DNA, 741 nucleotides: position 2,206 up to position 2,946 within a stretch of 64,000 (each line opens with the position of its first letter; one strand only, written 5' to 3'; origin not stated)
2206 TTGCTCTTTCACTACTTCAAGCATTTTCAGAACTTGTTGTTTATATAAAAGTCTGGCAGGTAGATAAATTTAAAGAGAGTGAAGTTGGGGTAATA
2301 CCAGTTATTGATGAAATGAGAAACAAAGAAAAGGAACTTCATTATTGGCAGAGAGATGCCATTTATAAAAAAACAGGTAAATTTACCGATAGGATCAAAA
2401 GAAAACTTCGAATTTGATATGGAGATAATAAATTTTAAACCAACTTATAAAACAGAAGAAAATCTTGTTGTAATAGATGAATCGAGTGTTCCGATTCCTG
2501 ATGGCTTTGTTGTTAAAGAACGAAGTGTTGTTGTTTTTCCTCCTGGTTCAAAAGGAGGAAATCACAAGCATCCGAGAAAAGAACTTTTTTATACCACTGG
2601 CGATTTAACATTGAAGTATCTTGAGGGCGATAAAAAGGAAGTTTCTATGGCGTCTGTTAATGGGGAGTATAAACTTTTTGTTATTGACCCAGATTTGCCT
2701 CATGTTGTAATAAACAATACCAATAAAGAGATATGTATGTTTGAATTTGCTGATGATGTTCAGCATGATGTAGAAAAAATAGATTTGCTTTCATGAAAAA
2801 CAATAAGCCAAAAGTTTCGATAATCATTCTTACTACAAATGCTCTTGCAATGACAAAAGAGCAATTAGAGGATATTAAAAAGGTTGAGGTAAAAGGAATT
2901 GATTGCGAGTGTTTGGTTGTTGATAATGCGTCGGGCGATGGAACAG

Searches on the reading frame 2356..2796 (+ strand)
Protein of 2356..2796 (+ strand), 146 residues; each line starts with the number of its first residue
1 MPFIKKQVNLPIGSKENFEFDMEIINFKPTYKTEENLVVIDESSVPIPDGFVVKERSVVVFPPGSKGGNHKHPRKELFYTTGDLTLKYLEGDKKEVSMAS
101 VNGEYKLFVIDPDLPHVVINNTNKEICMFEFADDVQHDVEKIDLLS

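Call 43: search_protein_families(library=pfam, proteins=[window:2356-2796:+], max_evalue=0.001)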
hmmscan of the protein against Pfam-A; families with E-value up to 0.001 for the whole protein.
window:2356-2796:+ (146 aa): 1 family
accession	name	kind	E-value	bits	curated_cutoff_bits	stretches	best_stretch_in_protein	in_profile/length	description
PF07883.17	Cupin_2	-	6.8e-06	26.1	27.2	1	58-128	2-66/70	Cupin domain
